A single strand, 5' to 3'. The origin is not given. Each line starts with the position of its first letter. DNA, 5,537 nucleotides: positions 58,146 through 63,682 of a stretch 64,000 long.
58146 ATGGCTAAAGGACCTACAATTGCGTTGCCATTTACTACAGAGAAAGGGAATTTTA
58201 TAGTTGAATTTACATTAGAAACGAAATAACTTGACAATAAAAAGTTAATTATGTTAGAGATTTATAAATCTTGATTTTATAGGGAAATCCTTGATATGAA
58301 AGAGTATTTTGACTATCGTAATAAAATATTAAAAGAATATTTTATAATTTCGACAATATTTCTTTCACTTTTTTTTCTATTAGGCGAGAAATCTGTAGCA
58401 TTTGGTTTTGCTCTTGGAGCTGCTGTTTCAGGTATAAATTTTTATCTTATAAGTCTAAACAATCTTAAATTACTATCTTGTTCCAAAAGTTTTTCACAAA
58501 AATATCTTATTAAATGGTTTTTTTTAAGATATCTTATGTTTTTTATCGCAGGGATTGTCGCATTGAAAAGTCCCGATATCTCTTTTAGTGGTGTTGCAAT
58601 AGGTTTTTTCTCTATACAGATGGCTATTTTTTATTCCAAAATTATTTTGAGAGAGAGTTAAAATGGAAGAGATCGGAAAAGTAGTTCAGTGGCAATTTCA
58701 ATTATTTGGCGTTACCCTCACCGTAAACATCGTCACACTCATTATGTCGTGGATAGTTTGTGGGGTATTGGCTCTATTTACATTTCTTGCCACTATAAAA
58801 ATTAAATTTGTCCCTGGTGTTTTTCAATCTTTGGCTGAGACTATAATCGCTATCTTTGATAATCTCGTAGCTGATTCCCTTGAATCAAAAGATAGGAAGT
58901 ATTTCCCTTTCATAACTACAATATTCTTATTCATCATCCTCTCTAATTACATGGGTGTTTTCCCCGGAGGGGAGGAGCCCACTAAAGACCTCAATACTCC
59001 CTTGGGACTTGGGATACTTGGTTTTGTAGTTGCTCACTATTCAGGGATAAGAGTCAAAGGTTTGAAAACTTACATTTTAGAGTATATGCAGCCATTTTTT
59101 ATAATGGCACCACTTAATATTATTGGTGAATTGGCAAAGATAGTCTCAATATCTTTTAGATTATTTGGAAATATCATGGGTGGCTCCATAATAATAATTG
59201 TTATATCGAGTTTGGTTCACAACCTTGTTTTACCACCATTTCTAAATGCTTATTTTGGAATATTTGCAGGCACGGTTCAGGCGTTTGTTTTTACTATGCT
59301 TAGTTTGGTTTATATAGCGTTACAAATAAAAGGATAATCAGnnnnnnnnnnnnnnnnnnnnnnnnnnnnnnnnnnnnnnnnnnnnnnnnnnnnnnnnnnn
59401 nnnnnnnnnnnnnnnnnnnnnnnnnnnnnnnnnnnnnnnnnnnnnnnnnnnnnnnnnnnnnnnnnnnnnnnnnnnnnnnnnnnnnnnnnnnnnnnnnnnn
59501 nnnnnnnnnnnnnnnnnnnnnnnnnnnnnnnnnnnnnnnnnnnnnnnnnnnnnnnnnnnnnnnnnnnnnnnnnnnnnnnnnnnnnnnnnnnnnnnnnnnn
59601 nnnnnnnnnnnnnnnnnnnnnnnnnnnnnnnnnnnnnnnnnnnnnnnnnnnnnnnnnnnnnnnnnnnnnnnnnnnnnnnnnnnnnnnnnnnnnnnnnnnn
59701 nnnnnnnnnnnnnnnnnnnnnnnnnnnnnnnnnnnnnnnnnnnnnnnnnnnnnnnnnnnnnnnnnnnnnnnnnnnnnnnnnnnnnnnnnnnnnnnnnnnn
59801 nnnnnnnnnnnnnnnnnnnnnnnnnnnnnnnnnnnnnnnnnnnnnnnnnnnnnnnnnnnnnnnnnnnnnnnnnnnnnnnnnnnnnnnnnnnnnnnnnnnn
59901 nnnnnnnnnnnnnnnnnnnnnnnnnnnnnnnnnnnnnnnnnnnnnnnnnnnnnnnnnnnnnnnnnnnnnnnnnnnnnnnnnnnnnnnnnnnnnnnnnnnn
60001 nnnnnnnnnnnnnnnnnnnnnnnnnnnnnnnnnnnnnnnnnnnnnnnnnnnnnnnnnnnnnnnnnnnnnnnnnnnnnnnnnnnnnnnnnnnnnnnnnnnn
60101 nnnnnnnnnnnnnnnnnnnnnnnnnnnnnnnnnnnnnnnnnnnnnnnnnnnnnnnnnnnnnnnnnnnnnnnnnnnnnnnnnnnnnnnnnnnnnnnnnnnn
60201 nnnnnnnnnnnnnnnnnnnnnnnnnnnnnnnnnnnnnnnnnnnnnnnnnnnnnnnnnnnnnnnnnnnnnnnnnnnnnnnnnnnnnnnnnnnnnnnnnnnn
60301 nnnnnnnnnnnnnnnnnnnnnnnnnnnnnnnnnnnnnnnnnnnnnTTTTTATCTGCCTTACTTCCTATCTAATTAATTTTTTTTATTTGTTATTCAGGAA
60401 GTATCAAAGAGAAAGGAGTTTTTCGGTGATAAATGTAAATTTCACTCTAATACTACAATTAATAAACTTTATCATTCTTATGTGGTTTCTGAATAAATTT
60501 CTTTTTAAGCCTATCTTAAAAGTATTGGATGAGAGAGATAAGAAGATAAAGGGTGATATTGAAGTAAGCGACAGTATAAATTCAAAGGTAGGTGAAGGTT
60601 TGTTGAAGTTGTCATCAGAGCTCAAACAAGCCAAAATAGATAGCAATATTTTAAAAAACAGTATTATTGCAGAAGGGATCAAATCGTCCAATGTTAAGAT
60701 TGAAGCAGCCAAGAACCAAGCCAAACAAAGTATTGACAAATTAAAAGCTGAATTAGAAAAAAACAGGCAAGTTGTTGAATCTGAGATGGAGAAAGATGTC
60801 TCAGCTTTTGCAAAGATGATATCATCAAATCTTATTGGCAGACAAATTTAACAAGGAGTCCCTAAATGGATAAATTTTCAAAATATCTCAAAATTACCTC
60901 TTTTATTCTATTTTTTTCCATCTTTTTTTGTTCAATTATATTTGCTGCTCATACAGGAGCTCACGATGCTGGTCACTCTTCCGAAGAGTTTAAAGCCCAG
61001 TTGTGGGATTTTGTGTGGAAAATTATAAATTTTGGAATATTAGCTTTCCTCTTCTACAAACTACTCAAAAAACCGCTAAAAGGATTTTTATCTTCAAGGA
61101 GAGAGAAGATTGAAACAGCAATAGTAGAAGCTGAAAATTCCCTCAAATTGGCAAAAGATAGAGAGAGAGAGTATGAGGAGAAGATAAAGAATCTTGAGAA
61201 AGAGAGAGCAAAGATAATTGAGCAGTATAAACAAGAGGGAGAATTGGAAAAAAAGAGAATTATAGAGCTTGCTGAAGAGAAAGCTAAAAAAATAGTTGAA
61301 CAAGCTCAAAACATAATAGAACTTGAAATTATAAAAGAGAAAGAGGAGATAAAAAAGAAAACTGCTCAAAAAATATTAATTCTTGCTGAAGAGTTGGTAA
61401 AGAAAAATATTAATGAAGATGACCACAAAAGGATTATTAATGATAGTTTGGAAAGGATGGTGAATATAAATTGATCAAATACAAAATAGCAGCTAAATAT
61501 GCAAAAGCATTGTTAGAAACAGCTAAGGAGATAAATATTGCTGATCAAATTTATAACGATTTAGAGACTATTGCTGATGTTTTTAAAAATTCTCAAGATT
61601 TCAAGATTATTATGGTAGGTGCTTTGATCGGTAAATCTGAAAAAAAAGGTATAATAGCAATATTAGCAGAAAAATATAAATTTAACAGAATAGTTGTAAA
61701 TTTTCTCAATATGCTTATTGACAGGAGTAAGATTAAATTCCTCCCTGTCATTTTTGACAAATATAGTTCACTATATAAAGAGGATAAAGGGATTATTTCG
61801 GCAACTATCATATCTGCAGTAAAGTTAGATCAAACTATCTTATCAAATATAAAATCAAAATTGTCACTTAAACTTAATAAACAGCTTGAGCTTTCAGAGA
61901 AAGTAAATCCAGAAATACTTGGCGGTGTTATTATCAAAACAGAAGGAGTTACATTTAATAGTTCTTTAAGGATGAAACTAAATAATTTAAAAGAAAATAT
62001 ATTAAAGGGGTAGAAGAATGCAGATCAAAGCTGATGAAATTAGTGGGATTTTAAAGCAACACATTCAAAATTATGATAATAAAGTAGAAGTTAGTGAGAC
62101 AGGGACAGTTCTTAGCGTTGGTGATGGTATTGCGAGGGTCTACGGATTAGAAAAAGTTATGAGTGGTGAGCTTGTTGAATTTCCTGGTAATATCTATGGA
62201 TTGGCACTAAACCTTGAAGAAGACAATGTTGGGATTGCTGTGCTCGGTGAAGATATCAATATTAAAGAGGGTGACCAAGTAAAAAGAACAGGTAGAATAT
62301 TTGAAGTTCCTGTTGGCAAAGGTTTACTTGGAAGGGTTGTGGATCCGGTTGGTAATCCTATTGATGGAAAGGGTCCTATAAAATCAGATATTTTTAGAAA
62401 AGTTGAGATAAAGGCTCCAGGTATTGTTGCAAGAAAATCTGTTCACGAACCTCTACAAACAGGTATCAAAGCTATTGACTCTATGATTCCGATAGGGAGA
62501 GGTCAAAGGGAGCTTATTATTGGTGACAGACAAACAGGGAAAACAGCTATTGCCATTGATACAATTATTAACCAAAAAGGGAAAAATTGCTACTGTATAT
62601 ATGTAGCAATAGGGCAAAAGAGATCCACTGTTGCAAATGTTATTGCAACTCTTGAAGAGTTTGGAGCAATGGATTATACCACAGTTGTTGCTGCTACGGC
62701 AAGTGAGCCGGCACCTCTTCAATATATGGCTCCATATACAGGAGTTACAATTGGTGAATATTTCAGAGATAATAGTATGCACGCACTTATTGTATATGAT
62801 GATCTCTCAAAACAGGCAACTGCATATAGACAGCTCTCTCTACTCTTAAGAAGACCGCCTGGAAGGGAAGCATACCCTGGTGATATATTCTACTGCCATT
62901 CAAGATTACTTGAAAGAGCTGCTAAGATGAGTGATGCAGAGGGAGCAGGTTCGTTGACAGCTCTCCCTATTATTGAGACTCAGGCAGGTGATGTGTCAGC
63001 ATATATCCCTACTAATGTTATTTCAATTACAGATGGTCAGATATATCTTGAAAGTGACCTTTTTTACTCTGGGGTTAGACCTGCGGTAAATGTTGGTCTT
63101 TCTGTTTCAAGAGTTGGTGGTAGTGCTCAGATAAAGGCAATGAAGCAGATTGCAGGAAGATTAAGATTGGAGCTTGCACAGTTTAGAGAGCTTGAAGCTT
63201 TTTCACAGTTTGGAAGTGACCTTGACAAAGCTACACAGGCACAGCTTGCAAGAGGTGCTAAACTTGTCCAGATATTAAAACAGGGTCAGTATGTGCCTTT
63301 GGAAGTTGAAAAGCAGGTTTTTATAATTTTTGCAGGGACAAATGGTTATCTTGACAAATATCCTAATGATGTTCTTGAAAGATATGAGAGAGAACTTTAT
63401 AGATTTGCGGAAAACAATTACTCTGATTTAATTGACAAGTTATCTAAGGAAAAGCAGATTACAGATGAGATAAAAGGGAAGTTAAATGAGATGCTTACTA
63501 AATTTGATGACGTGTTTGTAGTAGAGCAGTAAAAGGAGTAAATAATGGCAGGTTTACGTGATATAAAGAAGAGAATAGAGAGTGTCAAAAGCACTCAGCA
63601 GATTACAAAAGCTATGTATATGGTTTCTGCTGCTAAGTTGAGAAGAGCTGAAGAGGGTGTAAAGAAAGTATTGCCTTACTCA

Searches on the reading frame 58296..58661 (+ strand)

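Call 60: search_protein_families(library=pfam, proteins=[window:58296-58661:+], max_evalue=0.00001)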
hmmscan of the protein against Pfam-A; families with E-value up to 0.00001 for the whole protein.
window:58296-58661:+ (121 aa): 1 family
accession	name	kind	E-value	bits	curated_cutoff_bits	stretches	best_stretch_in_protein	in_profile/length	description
PF03899.21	ATP-synt_I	-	2.4e-07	31.6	25.1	1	16-105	7-99/99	ATP synthase I chain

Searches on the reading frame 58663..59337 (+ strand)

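Call 60: search_protein_families(library=pfam, proteins=[window:58663-59337:+], max_evalue=0.00001)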
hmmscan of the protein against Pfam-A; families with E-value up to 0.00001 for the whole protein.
window:58663-59337:+ (224 aa): 1 family
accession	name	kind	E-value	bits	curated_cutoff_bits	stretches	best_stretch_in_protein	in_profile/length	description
PF00119.25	ATP-synt_A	-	4.7e-50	170.9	33.9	1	27-218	2-216/217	ATP synthase A chain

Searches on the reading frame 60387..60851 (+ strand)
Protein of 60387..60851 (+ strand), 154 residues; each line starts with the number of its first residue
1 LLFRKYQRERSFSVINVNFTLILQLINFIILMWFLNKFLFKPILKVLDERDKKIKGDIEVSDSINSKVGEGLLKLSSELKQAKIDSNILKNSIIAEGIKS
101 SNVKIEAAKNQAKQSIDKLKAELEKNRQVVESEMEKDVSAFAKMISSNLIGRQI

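Call 60: search_protein_families(library=pfam, proteins=[window:60387-60851:+], max_evalue=0.00001)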
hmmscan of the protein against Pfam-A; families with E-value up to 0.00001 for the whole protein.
window:60387-60851:+ (154 aa): 1 family
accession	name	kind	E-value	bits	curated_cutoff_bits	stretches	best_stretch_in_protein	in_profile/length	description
PF00430.23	ATP-synt_B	-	1.8e-17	64.1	28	1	20-150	1-131/132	ATP synthase B/B' CF(0)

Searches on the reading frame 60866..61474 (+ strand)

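Call 60: search_protein_families(library=pfam, proteins=[window:60866-61474:+], max_evalue=0.00001)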
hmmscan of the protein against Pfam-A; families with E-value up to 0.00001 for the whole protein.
window:60866-61474:+ (202 aa): 1 family
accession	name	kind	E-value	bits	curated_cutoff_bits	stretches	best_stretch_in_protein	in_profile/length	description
PF00430.23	ATP-synt_B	-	1.3e-16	61.3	28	1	49-182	2-131/132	ATP synthase B/B' CF(0)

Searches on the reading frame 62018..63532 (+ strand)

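Call 60: search_protein_families(library=pfam, proteins=[window:62018-63532:+], max_evalue=0.00001)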
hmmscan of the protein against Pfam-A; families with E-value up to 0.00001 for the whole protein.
window:62018-63532:+ (504 aa): 3 families
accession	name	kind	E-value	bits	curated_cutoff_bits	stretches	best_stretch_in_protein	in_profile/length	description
PF00006.31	ATP-synt_ab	-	1.5e-84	283.3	29.5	1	149-364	1-213/213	ATP synthase alpha/beta family, nucleotide-binding domain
PF00306.32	ATP-synt_ab_C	-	4.5e-47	160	27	1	371-496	1-126/126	ATP synthase alpha/beta chain, C terminal domain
PF02874.29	ATP-synt_ab_N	-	3.2e-18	66.4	20.9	1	25-92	2-69/69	ATP synthase alpha/beta family, beta-barrel domain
